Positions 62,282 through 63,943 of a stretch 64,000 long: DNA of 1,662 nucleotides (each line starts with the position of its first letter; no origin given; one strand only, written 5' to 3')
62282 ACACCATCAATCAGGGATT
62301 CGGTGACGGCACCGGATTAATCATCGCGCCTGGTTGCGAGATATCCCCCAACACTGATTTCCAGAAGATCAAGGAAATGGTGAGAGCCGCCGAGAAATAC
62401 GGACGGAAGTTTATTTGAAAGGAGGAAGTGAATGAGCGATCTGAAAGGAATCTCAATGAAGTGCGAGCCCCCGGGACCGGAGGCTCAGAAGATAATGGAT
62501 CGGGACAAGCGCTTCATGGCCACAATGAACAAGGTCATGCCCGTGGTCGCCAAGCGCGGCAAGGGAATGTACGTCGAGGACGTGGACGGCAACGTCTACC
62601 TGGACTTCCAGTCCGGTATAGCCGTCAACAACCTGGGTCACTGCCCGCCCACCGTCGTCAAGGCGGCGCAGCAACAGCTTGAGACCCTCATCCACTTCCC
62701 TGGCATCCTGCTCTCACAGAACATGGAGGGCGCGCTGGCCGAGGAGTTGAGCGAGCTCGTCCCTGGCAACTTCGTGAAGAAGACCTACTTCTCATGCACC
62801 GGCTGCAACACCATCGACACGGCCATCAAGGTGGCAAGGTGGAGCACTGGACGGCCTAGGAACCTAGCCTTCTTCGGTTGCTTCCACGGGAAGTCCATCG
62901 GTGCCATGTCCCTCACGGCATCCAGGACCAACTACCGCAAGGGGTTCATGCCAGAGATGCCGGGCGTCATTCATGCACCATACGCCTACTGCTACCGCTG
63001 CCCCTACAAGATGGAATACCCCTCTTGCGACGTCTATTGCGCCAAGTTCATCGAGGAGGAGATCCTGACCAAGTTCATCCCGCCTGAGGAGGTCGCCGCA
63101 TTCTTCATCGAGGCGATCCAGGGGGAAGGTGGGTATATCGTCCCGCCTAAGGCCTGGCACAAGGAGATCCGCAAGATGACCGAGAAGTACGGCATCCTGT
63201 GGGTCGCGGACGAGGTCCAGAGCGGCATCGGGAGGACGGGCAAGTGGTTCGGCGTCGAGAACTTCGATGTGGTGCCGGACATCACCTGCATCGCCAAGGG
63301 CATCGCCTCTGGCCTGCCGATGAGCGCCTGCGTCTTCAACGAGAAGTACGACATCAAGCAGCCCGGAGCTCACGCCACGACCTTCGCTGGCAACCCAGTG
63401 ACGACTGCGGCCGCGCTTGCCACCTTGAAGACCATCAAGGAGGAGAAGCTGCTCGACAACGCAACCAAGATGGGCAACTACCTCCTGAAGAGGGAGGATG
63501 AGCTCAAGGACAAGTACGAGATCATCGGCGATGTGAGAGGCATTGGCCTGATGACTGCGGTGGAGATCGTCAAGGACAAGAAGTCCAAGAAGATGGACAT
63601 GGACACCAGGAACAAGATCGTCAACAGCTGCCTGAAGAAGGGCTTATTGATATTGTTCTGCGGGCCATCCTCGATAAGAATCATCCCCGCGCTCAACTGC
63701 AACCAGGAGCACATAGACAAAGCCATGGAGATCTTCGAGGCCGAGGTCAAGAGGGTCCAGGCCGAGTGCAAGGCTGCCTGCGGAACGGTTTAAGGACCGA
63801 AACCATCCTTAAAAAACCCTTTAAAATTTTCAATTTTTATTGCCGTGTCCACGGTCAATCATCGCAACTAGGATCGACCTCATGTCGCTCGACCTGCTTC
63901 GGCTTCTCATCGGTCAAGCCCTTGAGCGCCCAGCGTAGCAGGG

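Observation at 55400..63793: Uncharacterised corrinoid methyl-transfer cluster combined with an amide channel, an amidohydrolase and an omega-aminotransferase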

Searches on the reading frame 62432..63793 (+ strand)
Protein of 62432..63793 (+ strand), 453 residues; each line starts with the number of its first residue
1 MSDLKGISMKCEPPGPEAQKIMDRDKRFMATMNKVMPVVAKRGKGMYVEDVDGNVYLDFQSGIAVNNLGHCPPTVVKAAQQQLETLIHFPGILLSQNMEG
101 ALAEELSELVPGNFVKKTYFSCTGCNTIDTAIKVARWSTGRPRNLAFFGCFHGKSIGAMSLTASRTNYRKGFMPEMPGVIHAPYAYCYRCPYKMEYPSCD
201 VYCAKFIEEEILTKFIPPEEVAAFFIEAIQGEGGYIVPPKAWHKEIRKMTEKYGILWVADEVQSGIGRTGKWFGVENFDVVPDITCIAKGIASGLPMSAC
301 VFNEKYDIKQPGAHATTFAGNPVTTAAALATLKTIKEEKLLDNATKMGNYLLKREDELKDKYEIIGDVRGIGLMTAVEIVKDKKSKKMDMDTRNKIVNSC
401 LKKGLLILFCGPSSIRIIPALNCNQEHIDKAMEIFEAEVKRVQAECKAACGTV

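Call 4: search_protein_families(library=pfam, proteins=[window:62432-63793:+])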
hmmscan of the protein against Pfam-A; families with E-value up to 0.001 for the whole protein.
window:62432-63793:+ (453 aa): 1 family
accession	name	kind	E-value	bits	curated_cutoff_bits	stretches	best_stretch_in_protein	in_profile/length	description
PF00202.27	Aminotran_3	-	1.9e-110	369.8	30.5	1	30-437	3-401/403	Aminotransferase class-III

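Call 5: search_protein_families(library=ncbifam, proteins=[window:62432-63793:+])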
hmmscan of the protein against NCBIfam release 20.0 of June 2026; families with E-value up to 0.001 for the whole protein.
window:62432-63793:+ (453 aa): 69 families (the best 25 are shown)
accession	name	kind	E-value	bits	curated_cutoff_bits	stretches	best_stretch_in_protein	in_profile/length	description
NF004426.0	PRK05769.1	equivalog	4.7e-163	543.1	552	1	6-442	5-440/441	acetyl ornithine aminotransferase family protein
NF005993.0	PRK08117.1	subfamily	1.8e-143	478.3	574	1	21-443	8-431/433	aspartate aminotransferase family protein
NF006228.0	PRK08360.1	equivalog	3.9e-128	427.8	608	1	18-444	3-429/443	aspartate aminotransferase family protein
NF004171.0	PRK05639.1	equivalog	1.9e-106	356.7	639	1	11-442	8-444/457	alanine/serine racemase family protein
NF045634.1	LeuMetRace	equivalog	2.1e-104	349.6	800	1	18-443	3-428/432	leucine/methionine racemase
NF006368.0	PRK08593.1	equivalog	1e-103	347.4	570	1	17-444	5-434/448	aspartate aminotransferase family protein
NF005376.0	PRK06918.1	equivalog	1.2e-102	343.7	676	1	14-443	13-445/451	4-aminobutyrate--2-oxoglutarate transaminase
NF004714.0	PRK06058.1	subfamily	5.3e-102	341.7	639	1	10-440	15-445/447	4-aminobutyrate--2-oxoglutarate transaminase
TIGR00700.1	GABAtrnsam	equivalog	2e-100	336.3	506.65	1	32-439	11-418/420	4-aminobutyrate--2-oxoglutarate transaminase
NF005692.0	PRK07495.1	equivalog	9.3e-97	324.3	724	1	37-443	23-423/425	4-aminobutyrate--2-oxoglutarate transaminase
NF002874.0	PRK03244.1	equivalog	2.3e-93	313.1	457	1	27-443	16-396/399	acetylornithine transaminase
TIGR00707.1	argD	subfamily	3.3e-93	312.5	410.05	1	34-437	7-378/381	acetylornithine/succinylornithine family transaminase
NF005985.0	PRK08088.1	equivalog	6.3e-91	305.2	713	1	21-440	7-422/426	4-aminobutyrate--2-oxoglutarate transaminase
NF004755.0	PRK06082.1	equivalog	6.8e-89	298.4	467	1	16-445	32-455/459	aspartate aminotransferase family protein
NF049939.1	HyAminethphonNHLyPbfA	equivalog_domain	7.1e-89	298.3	525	1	17-441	22-441/442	(R)-1-hydroxy-2-aminoethylphosphonate ammonia-lyase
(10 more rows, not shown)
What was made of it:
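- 62432..63793 (+): Class-III (omega-type) aminotransferase. PRK05769 scores 543 bits against a cut-off of 552 (calls 4, 5).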

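Call 8: find_encoding_contigs(protein=window:62432-63793:+, flank=10000, max_places=6)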
Protein window:62432-63793:+ (453 aa): 1 contig read that carries it; 1 place shown.
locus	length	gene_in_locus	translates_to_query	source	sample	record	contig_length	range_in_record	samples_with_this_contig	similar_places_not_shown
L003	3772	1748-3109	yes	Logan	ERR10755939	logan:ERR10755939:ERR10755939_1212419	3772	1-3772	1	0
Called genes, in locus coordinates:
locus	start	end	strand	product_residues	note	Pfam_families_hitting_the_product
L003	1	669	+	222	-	?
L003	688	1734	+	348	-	PF01208:URO-D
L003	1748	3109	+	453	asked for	PF00202:Aminotran_3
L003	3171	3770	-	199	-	?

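Call 26: search_solved_structures(query=window:62432-63793:+, max_evalue=1e-40)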
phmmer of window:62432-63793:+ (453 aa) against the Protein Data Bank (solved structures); distinct sequences matched with E-value up to 1e-40: 112 (the best 60 are shown).
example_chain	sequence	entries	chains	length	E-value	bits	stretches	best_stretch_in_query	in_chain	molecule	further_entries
7vno_A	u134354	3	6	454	1.5e-116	392.8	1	12-443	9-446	454aa long hypothetical 4-aminobutyrate aminotransferase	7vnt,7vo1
9wqz_A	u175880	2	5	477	3e-98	332.5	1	11-441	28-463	Alanine/serine racemase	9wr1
2eo5_A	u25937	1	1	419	1.6e-89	303.8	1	19-441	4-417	419aa long hypothetical aminotransferase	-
9wrf_A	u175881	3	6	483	1e-82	281.3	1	24-441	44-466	Broad substrate specificity amino-acid racemase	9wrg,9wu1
4ysn_A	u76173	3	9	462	1.4e-75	257.8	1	16-437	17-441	Putative 4-aminobutyrate aminotransferase | Isoleucine 2-epimerase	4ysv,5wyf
4atp_A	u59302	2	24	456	2.2e-75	257.1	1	14-440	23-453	4-AMINOBUTYRATE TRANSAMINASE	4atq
1sf2_A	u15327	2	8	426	2.4e-75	257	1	25-435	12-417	4-aminobutyrate aminotransferase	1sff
5wya_A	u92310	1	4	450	2.5e-75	257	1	17-437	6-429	Isoleucine 2-epimerase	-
5ll2_A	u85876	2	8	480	2.5e-75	256.9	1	17-437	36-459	Isoleucine 2-epimerase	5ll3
1szu_A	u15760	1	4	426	8.8e-75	255.2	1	25-435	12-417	4-aminobutyrate aminotransferase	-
1szk_A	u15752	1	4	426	1.2e-74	254.7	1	25-435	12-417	4-aminobutyrate aminotransferase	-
1szs_A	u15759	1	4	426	2.3e-74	253.8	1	25-435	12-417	4-aminobutyrate aminotransferase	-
2ord_A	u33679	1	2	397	4.9e-71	242.8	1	218-436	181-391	Acetylornithine aminotransferase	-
2e54_A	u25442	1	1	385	6.5e-71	242.4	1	218-436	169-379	Acetylornithine aminotransferase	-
7jh3_A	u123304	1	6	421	2.2e-69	237.4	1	40-436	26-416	4-aminobutyrate aminotransferase PuuE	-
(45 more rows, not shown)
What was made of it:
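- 62432..63793 (+): The best structure match is the P. horikoshii protein 7vno (call 26).
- On Archaeal ornithine/GABA-type class-III aminotransferase (PRK05769): The best structure match is 7vno at 393 bits (call 26).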

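Call 36: search_protein_families(library=pfam, proteins=[L003:3171-3770:-])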
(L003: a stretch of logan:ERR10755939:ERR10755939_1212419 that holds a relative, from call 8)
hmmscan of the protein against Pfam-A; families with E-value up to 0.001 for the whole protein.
L003:3171-3770:- (199 aa): 1 family
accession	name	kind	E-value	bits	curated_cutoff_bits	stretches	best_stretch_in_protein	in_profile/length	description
PF00999.27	Na_H_Exchanger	-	2.5e-26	92.8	26.2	1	14-178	206-374/375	Sodium/hydrogen exchanger, transmembrane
